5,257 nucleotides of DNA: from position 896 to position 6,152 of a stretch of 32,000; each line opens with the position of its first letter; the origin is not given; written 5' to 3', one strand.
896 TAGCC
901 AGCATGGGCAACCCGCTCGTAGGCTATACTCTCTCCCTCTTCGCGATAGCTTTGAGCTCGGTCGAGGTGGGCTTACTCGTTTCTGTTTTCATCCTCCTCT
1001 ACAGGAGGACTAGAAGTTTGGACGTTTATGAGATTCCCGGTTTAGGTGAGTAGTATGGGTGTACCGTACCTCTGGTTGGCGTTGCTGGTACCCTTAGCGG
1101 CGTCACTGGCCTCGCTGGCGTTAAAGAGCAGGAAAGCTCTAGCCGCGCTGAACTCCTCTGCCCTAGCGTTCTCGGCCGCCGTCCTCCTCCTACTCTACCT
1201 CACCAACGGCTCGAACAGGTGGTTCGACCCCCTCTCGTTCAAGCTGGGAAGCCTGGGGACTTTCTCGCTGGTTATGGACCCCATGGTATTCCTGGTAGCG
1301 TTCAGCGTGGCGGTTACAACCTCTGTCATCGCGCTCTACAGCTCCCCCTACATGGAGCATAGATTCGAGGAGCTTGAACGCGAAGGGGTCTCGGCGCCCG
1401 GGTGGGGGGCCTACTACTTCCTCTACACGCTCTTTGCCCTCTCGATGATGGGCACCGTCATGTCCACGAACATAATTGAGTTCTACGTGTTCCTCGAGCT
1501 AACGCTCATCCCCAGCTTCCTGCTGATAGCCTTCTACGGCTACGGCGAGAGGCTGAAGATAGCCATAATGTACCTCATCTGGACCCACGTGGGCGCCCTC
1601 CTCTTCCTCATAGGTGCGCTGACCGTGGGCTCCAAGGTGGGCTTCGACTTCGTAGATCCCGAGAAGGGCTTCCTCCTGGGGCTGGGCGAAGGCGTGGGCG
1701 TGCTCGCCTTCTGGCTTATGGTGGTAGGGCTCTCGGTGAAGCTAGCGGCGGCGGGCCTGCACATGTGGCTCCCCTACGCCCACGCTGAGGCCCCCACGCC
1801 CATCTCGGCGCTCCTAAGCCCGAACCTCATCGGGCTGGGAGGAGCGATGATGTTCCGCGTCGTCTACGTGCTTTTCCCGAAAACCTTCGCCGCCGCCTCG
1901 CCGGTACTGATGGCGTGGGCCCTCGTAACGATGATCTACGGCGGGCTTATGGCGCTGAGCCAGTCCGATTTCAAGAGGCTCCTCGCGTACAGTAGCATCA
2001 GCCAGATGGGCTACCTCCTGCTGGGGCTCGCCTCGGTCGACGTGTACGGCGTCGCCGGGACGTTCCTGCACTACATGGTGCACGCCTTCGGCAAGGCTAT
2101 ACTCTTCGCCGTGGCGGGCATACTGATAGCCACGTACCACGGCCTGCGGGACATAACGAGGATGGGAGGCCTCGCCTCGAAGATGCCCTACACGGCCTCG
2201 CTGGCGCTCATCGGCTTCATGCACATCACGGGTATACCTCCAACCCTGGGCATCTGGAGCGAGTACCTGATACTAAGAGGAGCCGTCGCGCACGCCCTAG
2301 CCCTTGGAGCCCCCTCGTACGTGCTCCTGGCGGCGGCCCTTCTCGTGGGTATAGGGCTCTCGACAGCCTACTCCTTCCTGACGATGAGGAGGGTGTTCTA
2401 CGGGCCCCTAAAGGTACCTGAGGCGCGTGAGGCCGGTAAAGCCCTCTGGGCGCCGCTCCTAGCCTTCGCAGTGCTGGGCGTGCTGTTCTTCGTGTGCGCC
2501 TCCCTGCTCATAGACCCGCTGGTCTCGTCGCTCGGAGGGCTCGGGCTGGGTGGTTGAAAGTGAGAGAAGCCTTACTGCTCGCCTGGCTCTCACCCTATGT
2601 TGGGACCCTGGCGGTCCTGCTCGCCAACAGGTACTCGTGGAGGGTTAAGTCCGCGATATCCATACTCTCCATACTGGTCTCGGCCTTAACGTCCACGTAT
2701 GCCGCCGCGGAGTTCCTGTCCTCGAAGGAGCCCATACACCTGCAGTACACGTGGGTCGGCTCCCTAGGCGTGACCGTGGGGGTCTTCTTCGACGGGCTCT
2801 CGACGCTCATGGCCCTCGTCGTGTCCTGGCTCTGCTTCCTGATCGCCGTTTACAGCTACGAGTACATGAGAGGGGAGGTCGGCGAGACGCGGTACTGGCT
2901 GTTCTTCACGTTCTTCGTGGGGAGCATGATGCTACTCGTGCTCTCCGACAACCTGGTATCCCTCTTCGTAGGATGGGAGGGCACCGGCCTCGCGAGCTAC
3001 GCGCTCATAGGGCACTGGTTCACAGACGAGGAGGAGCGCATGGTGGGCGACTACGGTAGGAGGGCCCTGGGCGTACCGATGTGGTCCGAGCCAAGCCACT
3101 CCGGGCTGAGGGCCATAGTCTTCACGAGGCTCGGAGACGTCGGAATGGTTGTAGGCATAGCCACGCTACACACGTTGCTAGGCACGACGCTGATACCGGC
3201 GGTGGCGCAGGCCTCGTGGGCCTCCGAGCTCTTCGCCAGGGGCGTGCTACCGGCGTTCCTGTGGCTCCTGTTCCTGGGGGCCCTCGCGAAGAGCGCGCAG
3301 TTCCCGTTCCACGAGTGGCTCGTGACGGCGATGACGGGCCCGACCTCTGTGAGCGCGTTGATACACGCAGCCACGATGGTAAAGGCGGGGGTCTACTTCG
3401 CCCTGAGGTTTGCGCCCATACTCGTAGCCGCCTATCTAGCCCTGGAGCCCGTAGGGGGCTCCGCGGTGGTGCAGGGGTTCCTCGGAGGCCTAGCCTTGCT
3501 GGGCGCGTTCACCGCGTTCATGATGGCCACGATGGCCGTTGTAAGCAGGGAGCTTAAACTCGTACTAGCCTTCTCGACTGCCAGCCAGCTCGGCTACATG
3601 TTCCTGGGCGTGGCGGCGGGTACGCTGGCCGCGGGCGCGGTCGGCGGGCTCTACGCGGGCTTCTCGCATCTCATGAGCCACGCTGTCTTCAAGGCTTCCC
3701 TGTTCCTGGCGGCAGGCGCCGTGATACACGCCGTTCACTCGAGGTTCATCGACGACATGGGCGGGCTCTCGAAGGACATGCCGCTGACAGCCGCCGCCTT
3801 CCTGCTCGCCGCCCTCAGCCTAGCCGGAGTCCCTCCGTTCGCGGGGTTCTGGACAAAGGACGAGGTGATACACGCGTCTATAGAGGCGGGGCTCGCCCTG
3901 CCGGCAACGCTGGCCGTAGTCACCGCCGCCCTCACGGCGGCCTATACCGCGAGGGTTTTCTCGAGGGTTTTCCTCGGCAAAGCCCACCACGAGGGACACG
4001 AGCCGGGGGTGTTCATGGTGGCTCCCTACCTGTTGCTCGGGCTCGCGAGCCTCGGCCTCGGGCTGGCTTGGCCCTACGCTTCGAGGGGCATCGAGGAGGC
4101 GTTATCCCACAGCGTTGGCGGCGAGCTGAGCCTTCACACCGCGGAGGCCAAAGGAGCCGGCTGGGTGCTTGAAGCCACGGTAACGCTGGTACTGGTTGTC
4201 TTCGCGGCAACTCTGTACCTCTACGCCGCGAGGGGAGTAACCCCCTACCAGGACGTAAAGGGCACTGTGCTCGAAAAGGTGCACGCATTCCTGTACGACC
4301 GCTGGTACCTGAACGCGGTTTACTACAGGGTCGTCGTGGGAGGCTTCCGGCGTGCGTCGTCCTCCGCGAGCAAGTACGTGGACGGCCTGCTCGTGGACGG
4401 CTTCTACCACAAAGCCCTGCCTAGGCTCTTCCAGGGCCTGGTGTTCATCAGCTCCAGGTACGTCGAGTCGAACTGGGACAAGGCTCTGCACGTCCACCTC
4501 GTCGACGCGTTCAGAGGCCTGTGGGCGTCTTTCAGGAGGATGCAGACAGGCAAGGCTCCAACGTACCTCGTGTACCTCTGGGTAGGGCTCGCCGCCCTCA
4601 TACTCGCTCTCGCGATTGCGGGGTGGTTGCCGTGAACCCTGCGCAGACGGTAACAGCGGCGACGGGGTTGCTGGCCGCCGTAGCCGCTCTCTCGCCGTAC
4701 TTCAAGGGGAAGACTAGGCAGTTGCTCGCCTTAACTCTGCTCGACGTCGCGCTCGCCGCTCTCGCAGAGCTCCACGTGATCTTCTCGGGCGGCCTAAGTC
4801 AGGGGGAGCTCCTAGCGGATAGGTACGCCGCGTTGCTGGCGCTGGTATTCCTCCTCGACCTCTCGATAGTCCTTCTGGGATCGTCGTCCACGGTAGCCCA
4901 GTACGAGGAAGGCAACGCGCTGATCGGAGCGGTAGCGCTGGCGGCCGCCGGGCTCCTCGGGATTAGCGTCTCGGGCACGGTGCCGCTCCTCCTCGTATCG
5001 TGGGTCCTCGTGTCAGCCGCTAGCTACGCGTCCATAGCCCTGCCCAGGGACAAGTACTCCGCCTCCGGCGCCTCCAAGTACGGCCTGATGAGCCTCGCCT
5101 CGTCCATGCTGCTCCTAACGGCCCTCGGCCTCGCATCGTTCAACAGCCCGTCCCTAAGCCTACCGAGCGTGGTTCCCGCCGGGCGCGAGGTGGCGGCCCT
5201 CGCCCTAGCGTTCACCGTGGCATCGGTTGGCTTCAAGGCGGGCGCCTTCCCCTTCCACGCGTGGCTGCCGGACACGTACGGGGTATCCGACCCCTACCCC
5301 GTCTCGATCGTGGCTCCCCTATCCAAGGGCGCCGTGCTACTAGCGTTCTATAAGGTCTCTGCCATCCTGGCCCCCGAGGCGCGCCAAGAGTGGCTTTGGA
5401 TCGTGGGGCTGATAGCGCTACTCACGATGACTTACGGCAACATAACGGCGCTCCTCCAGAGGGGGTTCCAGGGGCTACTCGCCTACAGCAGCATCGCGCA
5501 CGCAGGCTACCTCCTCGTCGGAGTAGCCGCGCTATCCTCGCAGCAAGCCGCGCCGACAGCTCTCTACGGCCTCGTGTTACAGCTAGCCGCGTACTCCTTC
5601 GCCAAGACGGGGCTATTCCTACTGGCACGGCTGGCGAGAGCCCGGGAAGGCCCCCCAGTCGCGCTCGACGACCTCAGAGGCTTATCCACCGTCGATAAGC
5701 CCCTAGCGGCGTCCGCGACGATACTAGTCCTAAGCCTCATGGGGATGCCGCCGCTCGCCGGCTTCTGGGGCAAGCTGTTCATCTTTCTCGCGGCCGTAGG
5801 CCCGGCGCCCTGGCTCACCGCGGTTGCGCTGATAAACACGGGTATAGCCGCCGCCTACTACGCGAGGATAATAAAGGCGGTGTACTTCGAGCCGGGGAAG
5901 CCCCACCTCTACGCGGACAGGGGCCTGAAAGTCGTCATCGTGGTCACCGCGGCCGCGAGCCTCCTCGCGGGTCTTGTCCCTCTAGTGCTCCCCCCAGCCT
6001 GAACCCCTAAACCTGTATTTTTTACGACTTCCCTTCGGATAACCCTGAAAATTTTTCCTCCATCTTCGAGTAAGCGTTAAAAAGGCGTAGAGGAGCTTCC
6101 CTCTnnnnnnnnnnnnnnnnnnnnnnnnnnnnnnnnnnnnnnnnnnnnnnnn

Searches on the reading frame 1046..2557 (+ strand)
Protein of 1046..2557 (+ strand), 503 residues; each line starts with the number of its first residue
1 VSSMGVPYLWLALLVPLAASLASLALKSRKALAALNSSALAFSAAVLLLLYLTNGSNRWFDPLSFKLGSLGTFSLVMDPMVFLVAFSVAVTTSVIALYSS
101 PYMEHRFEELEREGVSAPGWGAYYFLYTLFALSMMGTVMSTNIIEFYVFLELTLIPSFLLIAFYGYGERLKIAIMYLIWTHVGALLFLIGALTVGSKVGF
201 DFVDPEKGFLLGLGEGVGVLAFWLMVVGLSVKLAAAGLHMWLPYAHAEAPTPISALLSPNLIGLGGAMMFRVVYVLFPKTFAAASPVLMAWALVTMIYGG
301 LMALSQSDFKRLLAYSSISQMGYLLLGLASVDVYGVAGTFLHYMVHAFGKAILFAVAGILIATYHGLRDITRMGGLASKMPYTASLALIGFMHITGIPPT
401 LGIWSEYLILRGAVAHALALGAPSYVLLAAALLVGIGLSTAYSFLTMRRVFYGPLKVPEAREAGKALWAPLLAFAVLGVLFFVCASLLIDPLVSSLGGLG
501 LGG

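Call 83: search_protein_families(library=pfam, proteins=[window:1046-2557:+], max_evalue=0.00001)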
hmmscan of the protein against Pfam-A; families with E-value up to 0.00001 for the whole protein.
window:1046-2557:+ (503 aa): 1 family
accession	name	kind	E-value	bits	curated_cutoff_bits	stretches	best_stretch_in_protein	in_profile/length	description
PF00361.26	Proton_antipo_M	-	1.6e-60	205.2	21.5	1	140-418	1-280/294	NADH:quinone oxidoreductase/Mrp antiporter, TM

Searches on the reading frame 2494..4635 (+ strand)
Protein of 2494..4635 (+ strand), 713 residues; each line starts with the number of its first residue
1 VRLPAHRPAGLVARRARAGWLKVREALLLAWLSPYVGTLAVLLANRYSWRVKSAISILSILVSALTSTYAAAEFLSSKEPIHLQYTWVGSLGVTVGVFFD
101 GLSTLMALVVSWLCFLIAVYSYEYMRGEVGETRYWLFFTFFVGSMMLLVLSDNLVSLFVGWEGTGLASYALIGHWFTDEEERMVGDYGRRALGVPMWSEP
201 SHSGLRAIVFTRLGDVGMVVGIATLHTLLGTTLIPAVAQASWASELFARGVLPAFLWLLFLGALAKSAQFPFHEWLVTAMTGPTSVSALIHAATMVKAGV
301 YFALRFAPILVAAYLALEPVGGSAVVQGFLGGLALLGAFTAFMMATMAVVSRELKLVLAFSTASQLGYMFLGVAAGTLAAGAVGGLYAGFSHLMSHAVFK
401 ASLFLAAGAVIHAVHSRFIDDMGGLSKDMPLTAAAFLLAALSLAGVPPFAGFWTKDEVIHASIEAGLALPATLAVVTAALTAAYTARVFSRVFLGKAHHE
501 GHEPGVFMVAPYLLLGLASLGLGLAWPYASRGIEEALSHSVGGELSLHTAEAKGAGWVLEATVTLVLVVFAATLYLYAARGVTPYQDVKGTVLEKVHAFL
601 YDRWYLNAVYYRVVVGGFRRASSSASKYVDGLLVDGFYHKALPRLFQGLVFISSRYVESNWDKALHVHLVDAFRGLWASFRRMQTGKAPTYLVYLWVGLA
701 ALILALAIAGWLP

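Call 83: search_protein_families(library=pfam, proteins=[window:2494-4635:+], max_evalue=0.00001)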
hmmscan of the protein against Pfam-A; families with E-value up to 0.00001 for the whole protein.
window:2494-4635:+ (713 aa): 2 families
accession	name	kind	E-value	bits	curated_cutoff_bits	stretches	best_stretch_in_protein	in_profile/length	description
PF00361.26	Proton_antipo_M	-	7.1e-54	183.4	21.5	1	199-481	30-294/294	NADH:quinone oxidoreductase/Mrp antiporter, TM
PF00662.26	Proton_antipo_N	-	3.2e-10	40.2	24.5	1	88-134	4-50/51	NADH-Ubiquinone oxidoreductase (complex I), chain 5 N-terminus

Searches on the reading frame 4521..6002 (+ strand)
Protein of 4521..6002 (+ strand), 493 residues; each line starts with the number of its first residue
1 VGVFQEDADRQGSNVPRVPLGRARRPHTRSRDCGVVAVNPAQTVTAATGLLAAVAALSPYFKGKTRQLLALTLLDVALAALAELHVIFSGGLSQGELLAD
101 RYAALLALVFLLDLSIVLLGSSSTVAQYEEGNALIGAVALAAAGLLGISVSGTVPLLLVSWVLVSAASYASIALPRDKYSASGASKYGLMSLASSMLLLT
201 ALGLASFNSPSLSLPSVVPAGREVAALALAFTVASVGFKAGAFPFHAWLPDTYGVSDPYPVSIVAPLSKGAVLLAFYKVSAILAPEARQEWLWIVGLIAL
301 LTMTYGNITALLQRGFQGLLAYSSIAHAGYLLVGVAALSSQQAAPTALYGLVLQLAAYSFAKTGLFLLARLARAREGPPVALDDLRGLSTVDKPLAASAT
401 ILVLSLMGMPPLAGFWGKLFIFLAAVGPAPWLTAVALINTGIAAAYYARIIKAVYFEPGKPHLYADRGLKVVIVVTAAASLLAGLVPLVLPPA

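Call 6: search_protein_families(library=pfam, proteins=[window:4521-6002:+])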
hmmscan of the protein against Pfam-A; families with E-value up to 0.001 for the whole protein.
window:4521-6002:+ (493 aa): 1 family
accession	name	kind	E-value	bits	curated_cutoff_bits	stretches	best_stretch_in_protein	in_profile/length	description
PF00361.26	Proton_antipo_M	-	3.4e-39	135.2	21.5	1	156-442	6-293/294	NADH:quinone oxidoreductase/Mrp antiporter, TM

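Call 7: search_protein_families(library=ncbifam, proteins=[window:4521-6002:+])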
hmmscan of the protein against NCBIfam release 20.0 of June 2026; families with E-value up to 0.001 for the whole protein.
window:4521-6002:+ (493 aa): 64 families (the best 25 are shown)
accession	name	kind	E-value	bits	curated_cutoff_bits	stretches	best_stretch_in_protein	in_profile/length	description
NF004445.0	PRK05777.2-3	equivalog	1.6e-86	291.2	408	1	73-489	45-466/475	NADH-quinone oxidoreductase subunit NuoN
TIGR01770.1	NDH_I_N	subfamily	3.4e-55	187.9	332.6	1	50-489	16-470/472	NADH-quinone oxidoreductase subunit NuoN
NF004440.0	PRK05777.1-3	equivalog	9.5e-49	166.5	519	1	59-483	28-458/477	NADH-quinone oxidoreductase subunit NuoN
NF004442.0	PRK05777.1-5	equivalog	4.4e-46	157.9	523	1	57-489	26-469/483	NADH-quinone oxidoreductase subunit NuoN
NF004441.0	PRK05777.1-4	equivalog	8.4e-42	143.4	477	1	62-488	72-510/524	NADH-quinone oxidoreductase subunit NuoN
NF006240.0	PRK08376.1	subfamily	2.4e-37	129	662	1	100-476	89-477/521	putative monovalent cation/H+ antiporter subunit D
NF002701.0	PRK02504.1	equivalog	8.5e-37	126.8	569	1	95-454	72-433/513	NAD(P)H-quinone oxidoreductase subunit N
TIGR01972.1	NDH_I_M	subfamily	4.5e-36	124.6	263.8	1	107-487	82-468/486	NADH-quinone oxidoreductase subunit M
NF004446.0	PRK05777.2-4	equivalog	1.5e-34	120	590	1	62-488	36-485/502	NADH-quinone oxidoreductase subunit NuoN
NF004444.0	PRK05777.2-2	equivalog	1.1e-32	113.8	496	1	74-483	53-476/496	NADH-quinone oxidoreductase subunit NuoN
NF009306.0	PRK12663.1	equivalog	7.4e-32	110.8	542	1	97-484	73-464/498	Na+/H+ antiporter subunit D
NF004439.0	PRK05777.1-1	equivalog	7.7e-31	107.5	531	1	50-485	19-469/485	NADH-quinone oxidoreductase subunit NuoN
NF004447.0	PRK05777.2-5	equivalog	1.6e-29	103.3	547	1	114-457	78-424/458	NADH-quinone oxidoreductase subunit NuoN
NF006241.0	PRK08377.1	equivalog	1.9e-29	103.1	645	1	139-487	115-463/494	NADH dehydrogenase subunit N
NF006419.0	PRK08668.1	equivalog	2.9e-29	102.3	617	1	89-464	59-440/613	NADH dehydrogenase subunit M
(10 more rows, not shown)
